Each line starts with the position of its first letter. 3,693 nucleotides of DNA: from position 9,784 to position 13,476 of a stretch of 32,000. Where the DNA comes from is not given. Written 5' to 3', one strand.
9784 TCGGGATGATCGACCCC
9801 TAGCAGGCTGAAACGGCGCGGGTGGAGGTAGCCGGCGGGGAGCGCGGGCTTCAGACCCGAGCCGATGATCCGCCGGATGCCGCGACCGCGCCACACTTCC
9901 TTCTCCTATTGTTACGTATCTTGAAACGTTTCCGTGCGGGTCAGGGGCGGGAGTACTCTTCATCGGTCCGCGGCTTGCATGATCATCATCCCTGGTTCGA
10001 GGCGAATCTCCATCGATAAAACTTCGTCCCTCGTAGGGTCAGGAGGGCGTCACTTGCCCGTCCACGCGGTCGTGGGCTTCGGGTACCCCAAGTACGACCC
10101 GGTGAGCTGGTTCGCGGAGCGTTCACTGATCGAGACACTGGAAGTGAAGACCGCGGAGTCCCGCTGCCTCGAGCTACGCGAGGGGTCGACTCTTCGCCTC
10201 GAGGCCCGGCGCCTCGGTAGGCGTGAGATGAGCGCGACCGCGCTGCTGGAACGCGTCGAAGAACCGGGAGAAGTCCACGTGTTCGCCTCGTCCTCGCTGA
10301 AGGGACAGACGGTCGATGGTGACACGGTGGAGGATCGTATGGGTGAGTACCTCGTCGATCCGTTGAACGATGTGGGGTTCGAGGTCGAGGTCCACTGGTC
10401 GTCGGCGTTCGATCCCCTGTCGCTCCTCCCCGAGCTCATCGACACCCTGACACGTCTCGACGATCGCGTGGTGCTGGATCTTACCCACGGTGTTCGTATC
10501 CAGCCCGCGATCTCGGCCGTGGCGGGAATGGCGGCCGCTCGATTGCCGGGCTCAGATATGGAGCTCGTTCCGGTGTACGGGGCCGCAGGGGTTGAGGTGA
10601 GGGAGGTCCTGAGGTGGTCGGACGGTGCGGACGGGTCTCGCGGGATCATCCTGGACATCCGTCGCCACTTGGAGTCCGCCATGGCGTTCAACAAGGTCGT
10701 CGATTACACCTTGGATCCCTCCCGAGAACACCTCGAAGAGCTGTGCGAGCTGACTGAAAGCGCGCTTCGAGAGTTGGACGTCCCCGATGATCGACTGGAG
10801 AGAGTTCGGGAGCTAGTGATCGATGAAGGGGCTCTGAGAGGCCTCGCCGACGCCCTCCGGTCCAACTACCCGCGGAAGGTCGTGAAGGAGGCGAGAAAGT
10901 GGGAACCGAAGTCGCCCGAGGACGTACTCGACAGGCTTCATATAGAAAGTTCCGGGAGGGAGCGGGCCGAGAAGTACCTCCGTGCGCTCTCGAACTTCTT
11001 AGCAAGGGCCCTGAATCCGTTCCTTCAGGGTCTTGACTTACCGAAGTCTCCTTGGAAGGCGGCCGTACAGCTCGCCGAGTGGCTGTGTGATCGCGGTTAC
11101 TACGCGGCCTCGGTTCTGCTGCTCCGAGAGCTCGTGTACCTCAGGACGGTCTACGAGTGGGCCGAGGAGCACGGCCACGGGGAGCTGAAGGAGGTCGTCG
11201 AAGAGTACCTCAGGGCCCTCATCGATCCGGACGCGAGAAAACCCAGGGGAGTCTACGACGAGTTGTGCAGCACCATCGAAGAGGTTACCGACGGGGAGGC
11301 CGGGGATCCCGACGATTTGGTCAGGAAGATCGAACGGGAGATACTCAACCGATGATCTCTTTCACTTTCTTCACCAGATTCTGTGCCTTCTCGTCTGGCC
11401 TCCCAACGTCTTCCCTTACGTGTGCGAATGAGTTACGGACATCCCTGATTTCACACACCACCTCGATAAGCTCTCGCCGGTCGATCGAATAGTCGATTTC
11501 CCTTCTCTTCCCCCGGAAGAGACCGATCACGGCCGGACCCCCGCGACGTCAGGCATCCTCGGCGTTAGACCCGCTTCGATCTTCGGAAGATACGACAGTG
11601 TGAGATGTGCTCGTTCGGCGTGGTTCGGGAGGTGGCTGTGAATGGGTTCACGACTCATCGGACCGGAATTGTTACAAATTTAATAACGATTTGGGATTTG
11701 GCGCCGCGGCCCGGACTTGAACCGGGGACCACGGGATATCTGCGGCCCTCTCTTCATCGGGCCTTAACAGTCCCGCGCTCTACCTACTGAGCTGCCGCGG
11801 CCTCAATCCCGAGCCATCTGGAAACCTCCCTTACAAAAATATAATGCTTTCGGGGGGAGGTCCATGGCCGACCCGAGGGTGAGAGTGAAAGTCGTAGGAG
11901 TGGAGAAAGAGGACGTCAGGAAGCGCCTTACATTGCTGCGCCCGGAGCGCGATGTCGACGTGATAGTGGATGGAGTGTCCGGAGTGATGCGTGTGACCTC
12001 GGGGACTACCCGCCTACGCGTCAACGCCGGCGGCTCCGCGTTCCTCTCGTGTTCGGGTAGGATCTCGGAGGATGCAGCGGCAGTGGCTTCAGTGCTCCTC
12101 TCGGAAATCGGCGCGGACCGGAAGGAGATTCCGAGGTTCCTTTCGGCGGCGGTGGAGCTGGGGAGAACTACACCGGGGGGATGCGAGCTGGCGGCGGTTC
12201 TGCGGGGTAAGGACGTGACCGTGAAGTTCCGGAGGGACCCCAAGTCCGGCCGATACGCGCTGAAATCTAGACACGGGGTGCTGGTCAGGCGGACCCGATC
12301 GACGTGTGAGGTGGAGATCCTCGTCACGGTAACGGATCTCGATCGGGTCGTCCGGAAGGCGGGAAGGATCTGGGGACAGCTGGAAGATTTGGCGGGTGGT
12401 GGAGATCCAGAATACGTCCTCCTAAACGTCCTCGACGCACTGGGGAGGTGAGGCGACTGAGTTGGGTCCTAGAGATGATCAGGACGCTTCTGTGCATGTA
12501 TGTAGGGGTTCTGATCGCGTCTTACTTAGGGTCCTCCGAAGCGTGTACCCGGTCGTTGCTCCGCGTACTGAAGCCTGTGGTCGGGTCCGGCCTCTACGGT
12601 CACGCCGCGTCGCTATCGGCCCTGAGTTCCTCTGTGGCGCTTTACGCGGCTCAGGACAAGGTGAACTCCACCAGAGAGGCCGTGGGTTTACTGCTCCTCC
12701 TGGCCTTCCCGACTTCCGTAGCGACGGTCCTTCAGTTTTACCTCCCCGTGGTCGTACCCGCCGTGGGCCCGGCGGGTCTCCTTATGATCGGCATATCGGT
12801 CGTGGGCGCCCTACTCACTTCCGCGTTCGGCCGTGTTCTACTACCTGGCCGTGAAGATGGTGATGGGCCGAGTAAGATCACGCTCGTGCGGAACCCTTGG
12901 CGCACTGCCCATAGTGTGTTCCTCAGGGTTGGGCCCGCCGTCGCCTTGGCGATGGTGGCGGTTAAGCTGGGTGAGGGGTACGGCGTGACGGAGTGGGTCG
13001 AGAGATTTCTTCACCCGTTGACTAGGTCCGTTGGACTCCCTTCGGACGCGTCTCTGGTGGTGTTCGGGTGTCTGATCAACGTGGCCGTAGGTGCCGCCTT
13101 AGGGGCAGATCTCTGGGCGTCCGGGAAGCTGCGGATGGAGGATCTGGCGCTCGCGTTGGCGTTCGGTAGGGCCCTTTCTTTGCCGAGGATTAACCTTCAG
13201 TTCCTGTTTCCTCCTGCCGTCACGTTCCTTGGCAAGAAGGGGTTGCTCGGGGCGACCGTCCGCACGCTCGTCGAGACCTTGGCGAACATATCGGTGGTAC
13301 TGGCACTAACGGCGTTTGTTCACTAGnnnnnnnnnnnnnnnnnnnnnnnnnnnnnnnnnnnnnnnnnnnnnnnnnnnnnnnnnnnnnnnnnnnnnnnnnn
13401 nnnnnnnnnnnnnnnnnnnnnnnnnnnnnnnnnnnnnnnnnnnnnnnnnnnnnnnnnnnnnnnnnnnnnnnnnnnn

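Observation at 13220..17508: MurT-like ligase operon without a GatD partner: candidate pseudomurein peptide-modification/cross-linking module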

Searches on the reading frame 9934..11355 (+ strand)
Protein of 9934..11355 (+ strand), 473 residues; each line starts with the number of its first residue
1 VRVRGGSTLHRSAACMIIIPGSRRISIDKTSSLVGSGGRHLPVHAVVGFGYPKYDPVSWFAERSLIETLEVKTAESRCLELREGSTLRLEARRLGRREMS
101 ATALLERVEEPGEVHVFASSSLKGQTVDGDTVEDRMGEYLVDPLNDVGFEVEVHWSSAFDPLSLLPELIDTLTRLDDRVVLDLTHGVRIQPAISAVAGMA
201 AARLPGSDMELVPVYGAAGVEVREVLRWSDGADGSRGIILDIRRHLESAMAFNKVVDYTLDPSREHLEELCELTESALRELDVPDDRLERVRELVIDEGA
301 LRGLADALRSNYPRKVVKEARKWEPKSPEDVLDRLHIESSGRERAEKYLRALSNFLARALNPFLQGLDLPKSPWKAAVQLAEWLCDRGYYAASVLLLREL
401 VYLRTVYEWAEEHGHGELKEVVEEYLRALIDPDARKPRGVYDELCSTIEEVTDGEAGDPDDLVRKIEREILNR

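Call 3: search_protein_families(library=pfam, proteins=[window:9934-11355:+], max_evalue=0.01)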
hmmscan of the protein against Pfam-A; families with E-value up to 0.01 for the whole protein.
window:9934-11355:+ (473 aa): 1 family
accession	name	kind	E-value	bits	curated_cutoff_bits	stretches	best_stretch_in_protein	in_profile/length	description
PF22230.1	Csx1_CARF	-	0.0076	17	24.7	0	175-202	116-143/163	CRISPR system endoribonuclease Csx1, CARF domain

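Call 4: search_protein_families(library=ncbifam, proteins=[window:9934-11355:+], max_evalue=0.01)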
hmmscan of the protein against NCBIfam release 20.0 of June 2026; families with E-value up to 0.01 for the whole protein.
window:9934-11355:+ (473 aa): 1 family
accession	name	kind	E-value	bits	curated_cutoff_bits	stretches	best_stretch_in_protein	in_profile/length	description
TIGR02549.2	CRISPR_DxTHG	domain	0.00025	21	21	1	179-203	1-25/26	CRISPR-associated DxTHG motif protein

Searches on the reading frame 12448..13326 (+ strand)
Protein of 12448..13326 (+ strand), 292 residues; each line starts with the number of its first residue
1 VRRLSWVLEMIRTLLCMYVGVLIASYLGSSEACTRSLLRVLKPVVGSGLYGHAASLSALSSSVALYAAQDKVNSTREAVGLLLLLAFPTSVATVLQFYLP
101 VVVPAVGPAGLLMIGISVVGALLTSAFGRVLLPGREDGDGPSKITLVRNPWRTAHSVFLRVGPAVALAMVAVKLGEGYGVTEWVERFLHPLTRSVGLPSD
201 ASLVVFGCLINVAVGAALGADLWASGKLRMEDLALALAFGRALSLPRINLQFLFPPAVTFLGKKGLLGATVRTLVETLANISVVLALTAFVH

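Call 3: search_protein_families(library=pfam, proteins=[window:12448-13326:+], max_evalue=0.01)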
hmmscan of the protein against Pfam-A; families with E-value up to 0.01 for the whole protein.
window:12448-13326:+ (292 aa): 1 family
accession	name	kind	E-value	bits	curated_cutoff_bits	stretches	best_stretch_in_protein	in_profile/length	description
PF07670.19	Gate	-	9.4e-10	39.3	29.6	1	158-246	1-89/104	Nucleoside recognition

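Call 4: search_protein_families(library=ncbifam, proteins=[window:12448-13326:+], max_evalue=0.01)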
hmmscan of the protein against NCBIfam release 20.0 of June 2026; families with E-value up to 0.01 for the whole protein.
window:12448-13326:+ (292 aa): 1 family
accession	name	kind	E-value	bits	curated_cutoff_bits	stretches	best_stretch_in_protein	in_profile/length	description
NF007811.0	PRK10519.1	equivalog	8.8e-06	25.3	111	1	161-236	30-105/155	hypothetical protein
